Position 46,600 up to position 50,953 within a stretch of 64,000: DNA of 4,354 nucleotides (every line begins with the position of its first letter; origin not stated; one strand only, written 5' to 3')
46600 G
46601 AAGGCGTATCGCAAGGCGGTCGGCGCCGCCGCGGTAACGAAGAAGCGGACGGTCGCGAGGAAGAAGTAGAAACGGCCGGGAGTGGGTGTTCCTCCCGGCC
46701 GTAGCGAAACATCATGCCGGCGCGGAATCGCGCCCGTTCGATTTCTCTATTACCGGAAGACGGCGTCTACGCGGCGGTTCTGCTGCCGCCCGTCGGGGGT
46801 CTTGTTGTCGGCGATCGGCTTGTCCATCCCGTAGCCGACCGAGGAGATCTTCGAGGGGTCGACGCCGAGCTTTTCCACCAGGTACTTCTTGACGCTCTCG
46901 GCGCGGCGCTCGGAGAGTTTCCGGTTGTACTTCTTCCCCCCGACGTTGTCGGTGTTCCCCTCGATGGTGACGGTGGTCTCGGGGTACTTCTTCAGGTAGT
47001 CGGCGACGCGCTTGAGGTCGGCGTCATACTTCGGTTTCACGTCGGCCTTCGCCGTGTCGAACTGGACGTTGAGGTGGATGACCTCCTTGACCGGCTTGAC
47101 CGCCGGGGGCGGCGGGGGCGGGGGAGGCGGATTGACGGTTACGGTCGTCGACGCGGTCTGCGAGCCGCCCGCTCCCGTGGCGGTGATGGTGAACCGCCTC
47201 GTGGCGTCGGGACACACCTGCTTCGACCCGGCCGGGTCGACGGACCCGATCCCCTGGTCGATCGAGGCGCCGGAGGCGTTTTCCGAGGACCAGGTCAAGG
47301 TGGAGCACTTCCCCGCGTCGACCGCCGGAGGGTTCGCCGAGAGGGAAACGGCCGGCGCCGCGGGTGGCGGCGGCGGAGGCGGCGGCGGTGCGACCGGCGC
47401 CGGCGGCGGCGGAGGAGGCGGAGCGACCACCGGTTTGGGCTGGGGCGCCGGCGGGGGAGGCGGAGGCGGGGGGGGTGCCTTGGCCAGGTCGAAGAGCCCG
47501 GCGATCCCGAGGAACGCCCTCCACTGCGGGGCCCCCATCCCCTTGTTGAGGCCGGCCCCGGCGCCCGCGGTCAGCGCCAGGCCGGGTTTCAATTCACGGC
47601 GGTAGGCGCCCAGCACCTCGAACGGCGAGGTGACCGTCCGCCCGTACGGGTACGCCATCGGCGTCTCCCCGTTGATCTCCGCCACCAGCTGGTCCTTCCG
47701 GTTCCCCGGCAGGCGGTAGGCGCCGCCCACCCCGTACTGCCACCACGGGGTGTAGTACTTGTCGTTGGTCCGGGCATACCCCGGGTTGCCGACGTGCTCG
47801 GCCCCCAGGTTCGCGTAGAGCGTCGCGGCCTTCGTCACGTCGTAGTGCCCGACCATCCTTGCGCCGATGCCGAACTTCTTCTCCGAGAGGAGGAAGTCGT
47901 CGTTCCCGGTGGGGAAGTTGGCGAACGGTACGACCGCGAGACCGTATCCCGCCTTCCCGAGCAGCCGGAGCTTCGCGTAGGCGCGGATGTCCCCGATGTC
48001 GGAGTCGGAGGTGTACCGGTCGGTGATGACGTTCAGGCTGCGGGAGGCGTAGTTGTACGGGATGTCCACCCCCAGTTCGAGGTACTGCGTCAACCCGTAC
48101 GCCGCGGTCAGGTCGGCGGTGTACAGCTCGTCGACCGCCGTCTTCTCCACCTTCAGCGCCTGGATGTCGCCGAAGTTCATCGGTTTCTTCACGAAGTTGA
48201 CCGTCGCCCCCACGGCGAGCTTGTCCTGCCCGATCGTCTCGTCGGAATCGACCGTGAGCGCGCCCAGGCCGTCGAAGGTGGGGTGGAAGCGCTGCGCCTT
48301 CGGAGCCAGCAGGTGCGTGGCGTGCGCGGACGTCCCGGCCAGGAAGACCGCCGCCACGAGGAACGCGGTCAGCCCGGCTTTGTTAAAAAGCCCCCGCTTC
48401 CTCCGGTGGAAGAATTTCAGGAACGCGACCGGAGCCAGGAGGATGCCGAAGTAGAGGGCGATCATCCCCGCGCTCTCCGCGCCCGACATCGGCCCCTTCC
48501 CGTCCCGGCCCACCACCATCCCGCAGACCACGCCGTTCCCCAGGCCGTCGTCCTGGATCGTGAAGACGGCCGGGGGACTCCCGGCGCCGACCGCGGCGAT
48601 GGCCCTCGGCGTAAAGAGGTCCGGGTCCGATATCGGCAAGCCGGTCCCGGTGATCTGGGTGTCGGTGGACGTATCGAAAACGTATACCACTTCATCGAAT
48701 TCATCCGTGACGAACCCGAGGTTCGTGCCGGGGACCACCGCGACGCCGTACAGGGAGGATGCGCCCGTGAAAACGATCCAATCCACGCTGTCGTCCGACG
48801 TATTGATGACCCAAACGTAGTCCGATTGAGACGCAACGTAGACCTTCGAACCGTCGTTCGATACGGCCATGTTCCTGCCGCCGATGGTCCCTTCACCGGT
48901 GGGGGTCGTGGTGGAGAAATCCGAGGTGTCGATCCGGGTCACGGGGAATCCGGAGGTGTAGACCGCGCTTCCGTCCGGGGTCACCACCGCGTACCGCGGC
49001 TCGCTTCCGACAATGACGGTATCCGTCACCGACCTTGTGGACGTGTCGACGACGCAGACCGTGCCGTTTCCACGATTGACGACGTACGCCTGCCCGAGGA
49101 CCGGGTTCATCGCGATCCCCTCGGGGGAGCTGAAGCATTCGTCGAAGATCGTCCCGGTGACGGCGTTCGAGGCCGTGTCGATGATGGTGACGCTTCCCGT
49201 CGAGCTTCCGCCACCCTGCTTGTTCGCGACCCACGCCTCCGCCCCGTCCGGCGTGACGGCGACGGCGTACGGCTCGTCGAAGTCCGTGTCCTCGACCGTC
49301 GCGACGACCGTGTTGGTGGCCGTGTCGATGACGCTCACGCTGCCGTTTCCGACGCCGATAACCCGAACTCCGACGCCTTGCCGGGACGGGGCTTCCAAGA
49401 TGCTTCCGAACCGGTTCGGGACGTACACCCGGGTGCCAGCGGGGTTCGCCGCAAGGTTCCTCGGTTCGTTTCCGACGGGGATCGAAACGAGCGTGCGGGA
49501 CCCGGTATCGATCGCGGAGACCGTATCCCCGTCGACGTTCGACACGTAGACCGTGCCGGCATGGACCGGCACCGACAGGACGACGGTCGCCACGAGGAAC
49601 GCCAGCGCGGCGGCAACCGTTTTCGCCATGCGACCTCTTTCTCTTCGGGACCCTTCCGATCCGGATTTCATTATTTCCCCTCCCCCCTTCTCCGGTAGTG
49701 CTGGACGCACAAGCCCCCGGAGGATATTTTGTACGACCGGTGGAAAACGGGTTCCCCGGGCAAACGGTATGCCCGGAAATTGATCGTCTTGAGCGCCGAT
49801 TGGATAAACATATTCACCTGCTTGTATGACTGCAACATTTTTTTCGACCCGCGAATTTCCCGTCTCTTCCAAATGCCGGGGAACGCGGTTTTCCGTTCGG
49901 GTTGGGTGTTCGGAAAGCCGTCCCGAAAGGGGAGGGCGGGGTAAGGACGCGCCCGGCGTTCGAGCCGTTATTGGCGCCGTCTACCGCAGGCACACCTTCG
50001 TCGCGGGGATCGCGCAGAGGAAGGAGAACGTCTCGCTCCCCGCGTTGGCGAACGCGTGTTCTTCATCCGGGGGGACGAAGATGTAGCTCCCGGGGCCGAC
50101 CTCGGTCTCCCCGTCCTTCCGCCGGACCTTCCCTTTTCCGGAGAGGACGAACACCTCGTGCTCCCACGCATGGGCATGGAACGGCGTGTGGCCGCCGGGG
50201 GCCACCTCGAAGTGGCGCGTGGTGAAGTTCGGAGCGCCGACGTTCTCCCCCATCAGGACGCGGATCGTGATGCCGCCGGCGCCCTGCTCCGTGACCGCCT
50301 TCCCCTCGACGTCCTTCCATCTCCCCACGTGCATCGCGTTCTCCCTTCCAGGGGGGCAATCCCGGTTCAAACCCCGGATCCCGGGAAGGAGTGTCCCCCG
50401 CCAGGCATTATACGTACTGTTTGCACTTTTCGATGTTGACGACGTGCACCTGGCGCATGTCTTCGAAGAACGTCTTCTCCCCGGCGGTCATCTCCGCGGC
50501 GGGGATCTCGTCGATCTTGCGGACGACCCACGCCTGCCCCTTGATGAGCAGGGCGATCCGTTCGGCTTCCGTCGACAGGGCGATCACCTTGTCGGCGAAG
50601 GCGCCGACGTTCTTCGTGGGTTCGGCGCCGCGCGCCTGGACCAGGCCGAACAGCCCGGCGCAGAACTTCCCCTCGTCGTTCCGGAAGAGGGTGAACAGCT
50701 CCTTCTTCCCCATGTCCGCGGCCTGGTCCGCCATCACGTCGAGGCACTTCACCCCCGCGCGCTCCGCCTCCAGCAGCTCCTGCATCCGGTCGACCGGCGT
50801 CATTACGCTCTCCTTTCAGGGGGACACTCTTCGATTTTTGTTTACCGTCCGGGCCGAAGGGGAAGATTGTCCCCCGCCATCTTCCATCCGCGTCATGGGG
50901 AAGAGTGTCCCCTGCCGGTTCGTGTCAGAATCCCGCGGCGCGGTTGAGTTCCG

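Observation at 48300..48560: Apparent bacterial polyprotein: membrane-anchored YVTN propeller joined by a second signal peptide to an OmpA-family beta-barrel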

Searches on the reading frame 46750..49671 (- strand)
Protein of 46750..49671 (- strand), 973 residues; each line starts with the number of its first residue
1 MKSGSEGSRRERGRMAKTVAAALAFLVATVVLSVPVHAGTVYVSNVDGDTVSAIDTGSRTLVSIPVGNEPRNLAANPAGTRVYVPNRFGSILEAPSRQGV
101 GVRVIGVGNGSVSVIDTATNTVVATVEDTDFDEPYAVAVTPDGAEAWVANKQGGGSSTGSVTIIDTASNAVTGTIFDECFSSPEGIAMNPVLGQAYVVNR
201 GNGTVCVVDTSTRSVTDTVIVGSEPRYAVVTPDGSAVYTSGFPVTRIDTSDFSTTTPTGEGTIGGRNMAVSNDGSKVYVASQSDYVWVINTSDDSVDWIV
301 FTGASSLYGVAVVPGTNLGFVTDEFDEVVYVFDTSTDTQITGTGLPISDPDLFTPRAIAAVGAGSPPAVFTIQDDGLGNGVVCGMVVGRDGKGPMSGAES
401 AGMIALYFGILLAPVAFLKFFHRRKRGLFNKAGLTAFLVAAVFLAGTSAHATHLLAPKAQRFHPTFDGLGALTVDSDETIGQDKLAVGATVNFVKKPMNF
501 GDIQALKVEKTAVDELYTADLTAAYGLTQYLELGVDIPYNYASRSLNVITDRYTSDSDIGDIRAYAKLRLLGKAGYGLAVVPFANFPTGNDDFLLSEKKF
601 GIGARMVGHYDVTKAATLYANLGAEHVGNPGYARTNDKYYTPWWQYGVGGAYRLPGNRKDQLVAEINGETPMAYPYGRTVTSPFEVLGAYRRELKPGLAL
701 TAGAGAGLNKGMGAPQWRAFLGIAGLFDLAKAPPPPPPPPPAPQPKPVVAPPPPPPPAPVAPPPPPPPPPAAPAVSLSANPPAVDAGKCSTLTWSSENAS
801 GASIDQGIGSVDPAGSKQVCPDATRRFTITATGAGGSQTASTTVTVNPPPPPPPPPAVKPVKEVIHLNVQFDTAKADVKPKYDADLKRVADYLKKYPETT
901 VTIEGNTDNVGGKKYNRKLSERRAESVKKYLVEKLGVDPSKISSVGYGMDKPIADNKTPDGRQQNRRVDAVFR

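Call 6: search_protein_families(library=pfam, proteins=[window:46750-49671:-], max_evalue=0.01)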
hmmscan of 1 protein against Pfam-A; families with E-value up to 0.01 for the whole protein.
window:46750-49671:- (973 aa): 3 families
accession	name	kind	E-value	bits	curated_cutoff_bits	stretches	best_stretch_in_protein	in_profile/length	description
PF00691.25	OmpA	-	4.1e-26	91.6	27.2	1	871-966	2-98/98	OmpA family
PF05359.17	DUF748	-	0.00045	18.8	50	0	917-942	1012-1037/1037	Domain of Unknown Function (DUF748)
PF01436.27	NHL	-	0.0047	17.4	20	0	180-207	1-27/28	NHL repeat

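Call 8: search_protein_families(library=ncbifam, proteins=[window:46750-49671:-], max_evalue=1)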
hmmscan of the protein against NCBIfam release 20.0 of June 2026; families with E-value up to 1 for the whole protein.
window:46750-49671:- (973 aa): 48 families (the best 25 are shown)
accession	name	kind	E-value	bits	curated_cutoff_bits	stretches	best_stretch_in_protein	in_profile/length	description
NF053611.1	YiaD_Gzip_OmpA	equivalog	1.6e-36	126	175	1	865-969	100-203/206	YiaD family glycine zipper/OmpA-like lipoprotein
NF045788.1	Omp38Acinit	equivalog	1.2e-33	116.6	500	1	840-971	208-345/354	outer membrane protein Omp38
NF053612.1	anchor_PA1041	equivalog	2.9e-30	106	250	1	818-969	88-232/236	PA1041 family peptidoglycan-binding anchor lipoprotein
NF053613.1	OMP_toxin_LptF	equivalog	5.9e-30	104.8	400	1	868-969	142-242/256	lipotoxin F family OmpA-related lipoprotein LptF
NF045787.1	OmpABordt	equivalog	2e-28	99.4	200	1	830-969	54-186/194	outer membrane protein OmpA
TIGR02276.1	beta_rpt_yvtn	repeat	1.6e-26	92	27.85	5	194-230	5-41/42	beta-propeller repeat protein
NF033763.1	exchanger_TraB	exception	1.1e-24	86.3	700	1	458-969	21-494/522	outer membrane exchange protein TraB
NF053585.1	OMP_LP_YfiB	equivalog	7.1e-24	84.5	128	1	869-971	58-159/163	outer membrane lipoprotein YfiB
TIGR02802.1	Pal_lipo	equivalog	1.8e-23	82.6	125.35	1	869-971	2-103/104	peptidoglycan-associated lipoprotein Pal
NF007804.1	PRK10510.1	equivalog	2.2e-21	76.2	307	1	868-970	113-214/219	OmpA family lipoprotein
TIGR03789.1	pdsO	hypoth_equivalog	5.7e-21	75.3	152.2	1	864-968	136-239/243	sortase-associated OmpA-like protein PdsO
TIGR03350.1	type_VI_ompA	equivalog_domain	7e-20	71.4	139.8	1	868-969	31-134/137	type VI secretion system protein TssL, long form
TIGR03866.1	PQQ_ABC_repeats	subfamily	2e-19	69.8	287.3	3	110-238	21-140/310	PQQ-dependent catabolism-associated beta-propeller protein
NF006541.1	PRK09038.1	equivalog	3.7e-18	66.1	283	1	865-970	139-246/253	flagellar motor protein MotD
NF053607.1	CHU_0125_OmpA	equivalog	4e-17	62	620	1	862-968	526-632/639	CHU_0125 family OmpA-like outer membrane integrity protein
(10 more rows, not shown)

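Call 14: find_encoding_contigs(protein=window:46750-49671:-, flank=10000, max_places=4)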
Protein window:46750-49671:- (973 aa): no gene with exactly this product is on record in the collection.

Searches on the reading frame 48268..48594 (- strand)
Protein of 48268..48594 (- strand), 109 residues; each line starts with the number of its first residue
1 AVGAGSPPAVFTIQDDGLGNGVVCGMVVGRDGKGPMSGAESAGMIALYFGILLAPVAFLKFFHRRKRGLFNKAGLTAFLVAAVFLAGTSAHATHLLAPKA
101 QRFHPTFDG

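Call 49: search_protein_families(library=ncbifam, proteins=[window:48268-48594:-], max_evalue=10)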
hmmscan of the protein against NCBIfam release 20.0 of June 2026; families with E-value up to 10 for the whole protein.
seq(109 aa): 0 families

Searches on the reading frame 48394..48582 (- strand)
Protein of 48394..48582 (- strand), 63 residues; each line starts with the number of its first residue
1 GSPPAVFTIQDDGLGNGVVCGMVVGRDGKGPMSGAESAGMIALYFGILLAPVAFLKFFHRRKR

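Call 8: search_protein_families(library=ncbifam, proteins=[window:48394-48582:-], max_evalue=1)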
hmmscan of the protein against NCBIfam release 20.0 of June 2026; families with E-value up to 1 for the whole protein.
seq(63 aa): 0 families

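Call 60: find_homologous_proteins(query=A3, max_evalue=0.01)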
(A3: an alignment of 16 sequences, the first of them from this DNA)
Query A3 (16 sequences) (59 aa, profile of the alignment): 1 proteins with E <= 0.01 among 4407 candidates.
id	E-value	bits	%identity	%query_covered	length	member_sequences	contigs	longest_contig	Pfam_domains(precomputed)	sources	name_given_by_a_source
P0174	6.2e-8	50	66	69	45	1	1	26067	-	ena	-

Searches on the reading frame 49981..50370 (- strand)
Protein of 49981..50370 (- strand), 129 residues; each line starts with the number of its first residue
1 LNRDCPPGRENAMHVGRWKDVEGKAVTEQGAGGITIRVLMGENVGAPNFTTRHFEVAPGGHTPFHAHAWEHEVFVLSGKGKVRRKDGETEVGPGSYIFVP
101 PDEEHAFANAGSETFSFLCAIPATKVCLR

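Call 51: search_protein_families(library=pfam, proteins=[window:49981-50370:-], max_evalue=0.001)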
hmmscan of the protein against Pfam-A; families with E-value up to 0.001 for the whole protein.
window:49981-50370:- (129 aa): 6 families
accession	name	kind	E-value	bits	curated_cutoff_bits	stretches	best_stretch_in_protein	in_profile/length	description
PF07883.17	Cupin_2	-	5.1e-18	65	27.2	1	53-120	2-69/70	Cupin domain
PF12973.13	Cupin_7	-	6.9e-09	35.9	27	1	30-113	16-93/105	ChrR Cupin-like domain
PF02311.25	AraC_binding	-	8.4e-08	32.5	21.1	1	57-117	11-71/135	AraC-like ligand binding domain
PF16867.11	DMSP_lyase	-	8.6e-05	22.8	27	1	57-108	103-154/162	Dimethlysulfonioproprionate lyase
PF05899.18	Cupin_3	-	0.00021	21.4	23.5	1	49-104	7-61/74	EutQ-like cupin domain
PF00190.28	Cupin_1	-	0.0008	19.4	22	0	54-119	38-112/151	Cupin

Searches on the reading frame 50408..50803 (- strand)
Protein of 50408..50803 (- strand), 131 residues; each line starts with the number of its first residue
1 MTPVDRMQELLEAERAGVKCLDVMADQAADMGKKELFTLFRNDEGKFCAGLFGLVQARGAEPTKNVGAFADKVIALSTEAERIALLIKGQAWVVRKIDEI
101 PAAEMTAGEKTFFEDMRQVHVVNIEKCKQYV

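Call 51: search_protein_families(library=pfam, proteins=[window:50408-50803:-], max_evalue=0.001)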
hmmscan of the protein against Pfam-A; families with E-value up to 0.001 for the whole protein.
window:50408-50803:- (131 aa): 1 family
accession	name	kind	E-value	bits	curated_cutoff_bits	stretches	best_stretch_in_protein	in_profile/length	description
PF19825.5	DUF6306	-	8.1e-23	81.5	23.7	1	6-127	6-127/129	Domain of unknown function (DUF6306)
